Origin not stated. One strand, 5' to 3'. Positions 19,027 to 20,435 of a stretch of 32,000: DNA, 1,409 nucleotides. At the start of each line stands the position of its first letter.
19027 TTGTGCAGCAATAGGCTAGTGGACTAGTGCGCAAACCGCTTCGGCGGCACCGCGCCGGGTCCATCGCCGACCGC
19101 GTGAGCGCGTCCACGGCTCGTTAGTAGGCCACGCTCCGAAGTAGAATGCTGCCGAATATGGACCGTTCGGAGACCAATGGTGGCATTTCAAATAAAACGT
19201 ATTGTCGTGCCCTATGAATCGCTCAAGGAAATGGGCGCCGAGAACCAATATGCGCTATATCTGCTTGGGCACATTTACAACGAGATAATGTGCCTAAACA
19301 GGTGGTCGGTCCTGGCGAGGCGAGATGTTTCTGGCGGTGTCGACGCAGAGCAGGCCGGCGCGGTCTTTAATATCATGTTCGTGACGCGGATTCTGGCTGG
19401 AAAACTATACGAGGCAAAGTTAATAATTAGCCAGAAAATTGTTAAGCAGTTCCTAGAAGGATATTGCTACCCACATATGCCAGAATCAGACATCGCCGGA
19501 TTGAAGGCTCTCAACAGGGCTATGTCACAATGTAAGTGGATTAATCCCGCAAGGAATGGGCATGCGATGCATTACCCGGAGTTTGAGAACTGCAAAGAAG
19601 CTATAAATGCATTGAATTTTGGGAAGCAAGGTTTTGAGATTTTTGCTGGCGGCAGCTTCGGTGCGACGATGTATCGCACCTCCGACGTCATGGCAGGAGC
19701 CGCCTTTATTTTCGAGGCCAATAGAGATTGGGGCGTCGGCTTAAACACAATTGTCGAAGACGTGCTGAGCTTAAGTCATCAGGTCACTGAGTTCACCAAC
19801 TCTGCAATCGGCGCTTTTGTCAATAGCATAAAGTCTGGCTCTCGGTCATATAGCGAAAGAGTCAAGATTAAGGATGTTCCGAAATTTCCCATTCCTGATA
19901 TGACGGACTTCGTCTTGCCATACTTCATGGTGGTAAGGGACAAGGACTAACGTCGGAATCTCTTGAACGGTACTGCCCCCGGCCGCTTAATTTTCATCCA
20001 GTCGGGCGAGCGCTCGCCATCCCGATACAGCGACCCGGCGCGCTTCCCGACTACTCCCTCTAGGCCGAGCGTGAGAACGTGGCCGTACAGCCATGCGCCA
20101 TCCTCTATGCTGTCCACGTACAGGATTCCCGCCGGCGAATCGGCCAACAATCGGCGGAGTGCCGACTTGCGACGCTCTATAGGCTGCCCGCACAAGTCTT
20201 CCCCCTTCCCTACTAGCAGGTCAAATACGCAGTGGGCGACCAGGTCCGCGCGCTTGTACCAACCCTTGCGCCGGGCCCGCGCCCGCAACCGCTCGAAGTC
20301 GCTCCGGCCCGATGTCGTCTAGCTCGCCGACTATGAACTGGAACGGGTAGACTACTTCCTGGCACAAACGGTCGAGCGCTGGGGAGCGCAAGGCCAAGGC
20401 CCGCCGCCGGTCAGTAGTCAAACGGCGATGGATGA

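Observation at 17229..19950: OLD/PARIS-like ATPase-Toprim fusion plus an uncharacterised 257-aa Rx5H protein: candidate undescribed two-gene anti-phage module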

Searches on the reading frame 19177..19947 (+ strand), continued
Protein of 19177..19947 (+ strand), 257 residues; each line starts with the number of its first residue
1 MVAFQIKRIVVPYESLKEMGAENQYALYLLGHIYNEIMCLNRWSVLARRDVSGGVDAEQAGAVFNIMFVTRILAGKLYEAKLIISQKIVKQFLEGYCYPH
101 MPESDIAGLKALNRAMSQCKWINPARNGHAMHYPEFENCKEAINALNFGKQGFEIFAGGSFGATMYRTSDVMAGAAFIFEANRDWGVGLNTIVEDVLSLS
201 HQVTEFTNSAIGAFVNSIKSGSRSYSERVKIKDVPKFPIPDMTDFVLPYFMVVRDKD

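Call 77: fold_search(model_id=the predicted structure, library=viral)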
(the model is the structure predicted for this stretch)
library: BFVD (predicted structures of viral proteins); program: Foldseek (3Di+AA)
matches with E <= 10: 383; with E <= 0.001: 0
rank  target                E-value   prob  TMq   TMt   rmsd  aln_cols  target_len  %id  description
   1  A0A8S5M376            1.4e-01  0.08  0.12  0.09  19.5       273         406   11  Minor capsid protein [Siphoviridae sp. ctQJR51]
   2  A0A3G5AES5            4.0e-01  0.14  0.21  0.11  17.6       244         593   11  Uncharacterized protein [Satyrvirus sp.]
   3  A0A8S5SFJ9            4.0e-01  0.11  0.16  0.12  14.8       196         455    9  Uncharacterized protein [Myoviridae sp. ctyhJ29]
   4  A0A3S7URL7            4.2e-01  0.16  0.22  0.25  18.9       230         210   13  (no name in the UniProt tables at hand)
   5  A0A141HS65            5.1e-01  0.06  0.15  0.14  23.7       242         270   11  (no name in the UniProt tables at hand)
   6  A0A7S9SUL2            5.7e-01  0.15  0.19  0.23  17.9       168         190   11  Cobalamin adenosyltransferase [Virus NIOZ-UU159]
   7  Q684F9                6.0e-01  0.07  0.16  0.14  22.9       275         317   12  (no name in the UniProt tables at hand)
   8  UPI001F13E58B         6.6e-01  0.47  0.28  0.44   8.4       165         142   12  (no name look-up for this kind of identifier)
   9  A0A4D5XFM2            6.6e-01  0.38  0.29  0.37   7.5       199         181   14  Uncharacterized protein [Pithovirus LCDPAC01]
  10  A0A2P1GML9            7.0e-01  0.04  0.11  0.06  26.3       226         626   11  Putative glycoprotein [Wenling thamnaconus septentrionalis filovirus]
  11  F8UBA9                7.8e-01  0.07  0.15  0.16  21.7       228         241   11  (no name in the UniProt tables at hand)
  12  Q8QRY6                8.2e-01  0.08  0.16  0.09  32.0       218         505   13  Regulatory protein IE1 [Panine betaherpesvirus 2]
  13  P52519                8.2e-01  0.06  0.16  0.07  24.4       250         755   14  Large structural phosphoprotein [Human herpesvirus 7 (strain JI)]
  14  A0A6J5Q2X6            8.2e-01  0.05  0.13  0.11  30.5       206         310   15  Intramolecular chaperone auto-processing domain containing protein [uncultured Caudovirales phage]
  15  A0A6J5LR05            8.2e-01  0.03  0.12  0.04  44.9       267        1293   12  Uncharacterized protein [uncultured Caudovirales phage]
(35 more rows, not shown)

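Call 80: search_solved_structures(query=A3, max_evalue=10, show_alignments=5)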
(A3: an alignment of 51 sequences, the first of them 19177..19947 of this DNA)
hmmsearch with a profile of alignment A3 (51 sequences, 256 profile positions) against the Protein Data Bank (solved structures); distinct sequences matched with E-value up to 10: 0.

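Call 81: search_protein_families(library=phrogs, alignment_id=A3, max_evalue=0.01)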
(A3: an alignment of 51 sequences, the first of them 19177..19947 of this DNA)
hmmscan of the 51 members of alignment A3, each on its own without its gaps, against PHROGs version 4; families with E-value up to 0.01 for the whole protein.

A. member 1, window:19177-19947:+ (257 aa): 0 families

B. families by the number of members that match (of 51 scanned): 0 families

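Call 87: find_related_loci(query=A5, collection=viral_contigs, flank=8000)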
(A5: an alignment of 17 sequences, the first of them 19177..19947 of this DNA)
Query A5 (257 aa) in viral_contigs; peptide patterns used: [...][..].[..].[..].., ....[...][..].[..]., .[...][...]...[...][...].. (x = any residue, [..] = any of these).
84 stretches matched a pattern; 5 encode a relative of the query (tblastn E <= 1e-3); 5 distinct loci.
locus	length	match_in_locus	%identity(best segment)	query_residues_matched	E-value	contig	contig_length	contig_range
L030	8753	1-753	34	2-250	4e-48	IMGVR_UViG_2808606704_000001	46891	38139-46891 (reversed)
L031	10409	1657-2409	33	2-250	2e-45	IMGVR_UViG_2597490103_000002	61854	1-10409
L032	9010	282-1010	33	5-250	1e-44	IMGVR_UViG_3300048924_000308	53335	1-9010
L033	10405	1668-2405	33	3-250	2e-38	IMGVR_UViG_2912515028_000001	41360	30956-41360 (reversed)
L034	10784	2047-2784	31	3-250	5e-33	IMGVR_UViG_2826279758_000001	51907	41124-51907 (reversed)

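Call 91: search_protein_families(library=pfam, proteins=[L031:1-1626:+, L021:214-579:+, L021:1426-2730:+, L033:2456-3235:+, L030:1996-2700:-, L032:1065-2393:-, L014:6876-7298:+, L017:7057-7698:-, L020:1122-1448:+, L031:2482-3162:-], max_evalue=0.01)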
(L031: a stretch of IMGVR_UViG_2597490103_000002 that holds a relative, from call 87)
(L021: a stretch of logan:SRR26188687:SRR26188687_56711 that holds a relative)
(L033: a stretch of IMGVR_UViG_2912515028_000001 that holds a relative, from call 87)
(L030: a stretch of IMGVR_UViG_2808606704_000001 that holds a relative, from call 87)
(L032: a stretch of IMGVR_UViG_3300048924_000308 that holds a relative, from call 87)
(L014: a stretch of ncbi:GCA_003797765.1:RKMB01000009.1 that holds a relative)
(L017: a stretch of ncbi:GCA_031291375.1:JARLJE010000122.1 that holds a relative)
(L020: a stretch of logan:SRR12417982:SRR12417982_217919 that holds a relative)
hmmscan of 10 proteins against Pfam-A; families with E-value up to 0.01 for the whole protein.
L031:1-1626:+ (542 aa): 2 families
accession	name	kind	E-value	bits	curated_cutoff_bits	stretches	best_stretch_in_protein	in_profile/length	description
PF00239.26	Resolvase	-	5.7e-13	49.6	23.3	1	7-162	1-138/145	Resolvase, N terminal domain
PF07508.19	Recombinase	-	2.3e-08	34.6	21.1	1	198-285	2-99/102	Recombinase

L021:214-579:+ (122 aa): 0 families

L021:1426-2730:+ (435 aa): 0 families

L033:2456-3235:+ (260 aa): 0 families

L030:1996-2700:- (234 aa): 1 family
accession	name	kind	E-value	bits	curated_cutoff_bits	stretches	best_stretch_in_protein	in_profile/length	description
PF02586.19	SRAP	-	1.9e-21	77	27.1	1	79-221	70-206/214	SOS response associated peptidase (SRAP)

L032:1065-2393:- (442 aa): 1 family
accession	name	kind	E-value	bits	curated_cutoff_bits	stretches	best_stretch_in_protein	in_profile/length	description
PF00589.27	Phage_integrase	-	2.7e-06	27.7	27.1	1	233-367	9-137/172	Phage integrase family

L014:6876-7298:+ (141 aa): 0 families

L017:7057-7698:- (213 aa): 0 families

L020:1122-1448:+ (109 aa): 1 family
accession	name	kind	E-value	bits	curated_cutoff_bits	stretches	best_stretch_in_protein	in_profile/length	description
PF19781.4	DUF6266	-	0.0086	16.1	23.4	1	13-84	91-161/198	Family of unknown function (DUF6266)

L031:2482-3162:- (226 aa): 1 family
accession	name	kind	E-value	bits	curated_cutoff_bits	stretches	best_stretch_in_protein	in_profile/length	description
PF02586.19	SRAP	-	7.7e-23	81.6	27.1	1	79-224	73-205/214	SOS response associated peptidase (SRAP)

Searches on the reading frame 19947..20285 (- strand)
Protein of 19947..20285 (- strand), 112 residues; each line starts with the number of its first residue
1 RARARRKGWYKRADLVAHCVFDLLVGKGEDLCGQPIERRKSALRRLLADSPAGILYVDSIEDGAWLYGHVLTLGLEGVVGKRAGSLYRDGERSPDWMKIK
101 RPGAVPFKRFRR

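Call 9: search_protein_families(library=pfam, proteins=[window:19947-20285:-], max_evalue=0.01)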
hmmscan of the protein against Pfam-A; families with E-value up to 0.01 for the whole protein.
window:19947-20285:- (112 aa): 1 family
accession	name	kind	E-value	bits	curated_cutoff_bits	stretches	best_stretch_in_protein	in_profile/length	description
PF01068.26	DNA_ligase_A_M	-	1.4e-12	48.1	26.2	1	16-100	115-204/204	ATP dependent DNA ligase domain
